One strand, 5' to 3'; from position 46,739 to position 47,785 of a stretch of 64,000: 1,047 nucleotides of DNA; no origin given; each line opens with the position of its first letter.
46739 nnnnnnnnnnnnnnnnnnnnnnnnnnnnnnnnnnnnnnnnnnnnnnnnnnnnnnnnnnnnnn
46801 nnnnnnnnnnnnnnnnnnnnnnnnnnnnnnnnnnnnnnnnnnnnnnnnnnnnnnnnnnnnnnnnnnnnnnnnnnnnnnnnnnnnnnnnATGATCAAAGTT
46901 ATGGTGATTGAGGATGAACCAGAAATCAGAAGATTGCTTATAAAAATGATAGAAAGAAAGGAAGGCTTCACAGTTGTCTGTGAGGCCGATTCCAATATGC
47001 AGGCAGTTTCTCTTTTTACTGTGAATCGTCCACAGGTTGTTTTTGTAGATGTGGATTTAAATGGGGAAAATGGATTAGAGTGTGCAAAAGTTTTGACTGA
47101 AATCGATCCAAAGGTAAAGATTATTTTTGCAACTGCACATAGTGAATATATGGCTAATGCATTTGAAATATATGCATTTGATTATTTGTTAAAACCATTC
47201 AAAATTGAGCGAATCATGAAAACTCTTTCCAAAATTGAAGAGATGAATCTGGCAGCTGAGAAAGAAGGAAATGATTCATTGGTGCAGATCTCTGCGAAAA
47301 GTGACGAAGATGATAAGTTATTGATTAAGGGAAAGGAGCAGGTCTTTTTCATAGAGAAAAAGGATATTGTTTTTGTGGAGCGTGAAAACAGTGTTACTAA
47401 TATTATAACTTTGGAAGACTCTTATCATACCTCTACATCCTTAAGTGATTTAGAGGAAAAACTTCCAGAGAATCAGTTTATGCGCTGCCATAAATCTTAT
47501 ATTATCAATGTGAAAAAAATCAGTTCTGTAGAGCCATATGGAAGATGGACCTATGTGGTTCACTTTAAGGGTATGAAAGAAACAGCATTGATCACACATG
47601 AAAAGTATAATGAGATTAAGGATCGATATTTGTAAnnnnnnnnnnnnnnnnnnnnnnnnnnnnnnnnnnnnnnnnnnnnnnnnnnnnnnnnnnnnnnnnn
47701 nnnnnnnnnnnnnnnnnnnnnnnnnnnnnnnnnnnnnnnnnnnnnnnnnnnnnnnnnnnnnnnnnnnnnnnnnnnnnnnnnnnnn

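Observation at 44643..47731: Two-component system split around nfeD-floA: HK - NfeD - FloA (flotillin) - LytTR regulator in one operon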

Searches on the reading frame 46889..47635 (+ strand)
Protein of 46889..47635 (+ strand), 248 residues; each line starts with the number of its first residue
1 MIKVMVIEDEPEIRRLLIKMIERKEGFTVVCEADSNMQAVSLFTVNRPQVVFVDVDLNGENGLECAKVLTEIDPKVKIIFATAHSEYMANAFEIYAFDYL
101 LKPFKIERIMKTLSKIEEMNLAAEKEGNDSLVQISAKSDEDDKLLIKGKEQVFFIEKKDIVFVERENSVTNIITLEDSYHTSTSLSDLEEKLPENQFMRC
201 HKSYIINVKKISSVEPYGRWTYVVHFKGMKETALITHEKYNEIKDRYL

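Call 3: search_protein_families(library=pfam, proteins=[window:46889-47635:+], max_evalue=0.01)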
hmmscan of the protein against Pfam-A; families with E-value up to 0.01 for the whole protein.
window:46889-47635:+ (248 aa): 2 families
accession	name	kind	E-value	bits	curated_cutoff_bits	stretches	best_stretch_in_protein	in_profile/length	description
PF00072.30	Response_reg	-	2.8e-24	85.8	30.2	1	4-113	1-110/111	Response regulator receiver domain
PF04397.21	LytTR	-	2.9e-23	82.4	22.6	1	151-245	2-95/98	LytTr DNA-binding domain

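Call 4: search_protein_families(library=ncbifam, proteins=[window:46889-47635:+], max_evalue=0.01)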
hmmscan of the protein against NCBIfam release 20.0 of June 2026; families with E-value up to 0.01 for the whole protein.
window:46889-47635:+ (248 aa): 82 families (the best 25 are shown)
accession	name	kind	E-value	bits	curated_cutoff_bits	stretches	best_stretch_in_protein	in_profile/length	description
NF010684.1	PRK14084.1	equivalog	9.1e-45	153.4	375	1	3-226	2-232/254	response regulator transcription factor LytR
NF008677.0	PRK11697.1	equivalog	3e-37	128.2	246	1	1-215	1-204/238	two-component system response regulator BtsR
NF008469.0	PRK11361.1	equivalog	5.7e-17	61.5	714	1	3-145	6-146/461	acetoacetate metabolism transcriptional regulator AtoC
NF041367.1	CheY_Halo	equivalog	4.4e-15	56.1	200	1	4-116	1-113/114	chemotaxis protein CheY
NF007935.0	PRK10651.1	equivalog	1.5e-14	53.7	250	1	3-119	8-126/216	two-component system response regulator NarL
TIGR01818.1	ntrC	equivalog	2e-13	49.9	558.6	1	4-118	1-115/463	nitrogen regulation protein NR(I)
NF051870.1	NAssimRespRegNtrX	equivalog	3.2e-13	49.4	600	1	2-125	2-128/452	nitrogen assimilation response regulator NtrX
NF001965.0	PRK00742.1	subfamily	4e-13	49.3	293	1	2-115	4-122/357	chemotaxis-specific protein-glutamate methyltransferase CheB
NF053854.1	RespRegPhoBBctds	equivalog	1.5e-12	47.3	270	1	4-175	1-169/225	two-component system response regulator PhoB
NF007018.1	PRK09483.1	equivalog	1.6e-12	47.5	280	1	1-144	1-148/217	UvrY/SirA/GacA family response regulator transcription factor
NF045944.1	ResRegRpaBCyano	equivalog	2e-12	47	330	1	5-162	1-154/229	response regulator transcription factor RpaB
NF040689.1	MtrAB_MtrA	equivalog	3e-12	46.4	300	1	4-113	1-109/219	MtrAB system response regulator MtrA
NF006623.1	PRK09191.1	subfamily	3.1e-12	46.8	240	1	3-115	139-250/258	PhyR family response regulator anti-anti-sigma factor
NF052445.1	RespRegMctR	equivalog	3.9e-12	46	300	1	2-140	2-142/205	two-component system response regulator MctR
NF046049.1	quorum_RR_AgrA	equivalog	1.1e-11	44.8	400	1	20-222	25-221/238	quorum-sensing response regulator AgrA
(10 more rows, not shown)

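Call 78: search_protein_families(library=padloc, proteins=[window:46889-47635:+], max_evalue=0.001)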
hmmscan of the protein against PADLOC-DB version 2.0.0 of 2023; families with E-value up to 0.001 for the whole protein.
window:46889-47635:+ (248 aa): 0 families
